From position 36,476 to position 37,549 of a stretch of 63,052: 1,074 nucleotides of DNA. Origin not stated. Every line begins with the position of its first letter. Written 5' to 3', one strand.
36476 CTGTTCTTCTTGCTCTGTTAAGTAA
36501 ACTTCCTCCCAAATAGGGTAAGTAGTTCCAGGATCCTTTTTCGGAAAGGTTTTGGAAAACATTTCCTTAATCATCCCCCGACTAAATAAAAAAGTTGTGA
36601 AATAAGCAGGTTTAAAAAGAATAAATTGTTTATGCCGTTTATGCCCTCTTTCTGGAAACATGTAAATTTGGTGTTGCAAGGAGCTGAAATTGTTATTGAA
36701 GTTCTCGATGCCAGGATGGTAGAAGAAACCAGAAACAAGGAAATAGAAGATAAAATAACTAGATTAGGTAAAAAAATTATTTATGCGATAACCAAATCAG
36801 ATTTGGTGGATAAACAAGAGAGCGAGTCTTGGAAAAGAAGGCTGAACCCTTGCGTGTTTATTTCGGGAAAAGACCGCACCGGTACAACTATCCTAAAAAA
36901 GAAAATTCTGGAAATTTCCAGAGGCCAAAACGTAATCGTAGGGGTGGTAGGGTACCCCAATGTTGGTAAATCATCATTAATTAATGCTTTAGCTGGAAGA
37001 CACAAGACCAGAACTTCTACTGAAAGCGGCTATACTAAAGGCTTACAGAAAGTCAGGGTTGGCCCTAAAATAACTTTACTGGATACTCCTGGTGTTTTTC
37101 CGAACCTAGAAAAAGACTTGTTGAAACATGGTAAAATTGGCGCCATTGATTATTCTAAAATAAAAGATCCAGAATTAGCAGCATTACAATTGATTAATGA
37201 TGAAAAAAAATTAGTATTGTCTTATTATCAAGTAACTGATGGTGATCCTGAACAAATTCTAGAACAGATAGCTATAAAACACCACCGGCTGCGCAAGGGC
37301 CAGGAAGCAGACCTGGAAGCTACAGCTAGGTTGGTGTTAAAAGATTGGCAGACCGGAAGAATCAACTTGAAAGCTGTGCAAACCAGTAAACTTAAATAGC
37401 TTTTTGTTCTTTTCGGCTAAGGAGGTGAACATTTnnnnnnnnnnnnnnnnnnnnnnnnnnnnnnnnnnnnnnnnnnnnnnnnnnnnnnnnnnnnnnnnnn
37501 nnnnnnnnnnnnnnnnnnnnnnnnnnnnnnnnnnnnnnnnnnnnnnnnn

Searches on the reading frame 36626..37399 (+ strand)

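Call 24: search_protein_families(library=pfam, proteins=[window:36626-37399:+])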
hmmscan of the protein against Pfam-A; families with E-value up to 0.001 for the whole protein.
window:36626-37399:+ (257 aa): 5 families
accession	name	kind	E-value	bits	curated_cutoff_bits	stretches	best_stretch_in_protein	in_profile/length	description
PF01926.29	MMR_HSR1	-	2.8e-17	63.3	21.9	1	105-168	2-73/113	50S ribosome-binding GTPase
PF02421.24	FeoB_N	-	1.4e-09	38.1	27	1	105-158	3-58/156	Ferrous iron transport protein B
PF03193.22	RsgA_GTPase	-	3.5e-07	30.6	30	1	50-138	55-149/174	RsgA GTPase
PF00009.33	GTP_EFTU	-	8.1e-05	22.7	26.5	0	9-72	82-145/188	Elongation factor Tu GTP binding domain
PF00350.29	Dynamin_N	-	0.00012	22.6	27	0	105-127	1-23/168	Dynamin family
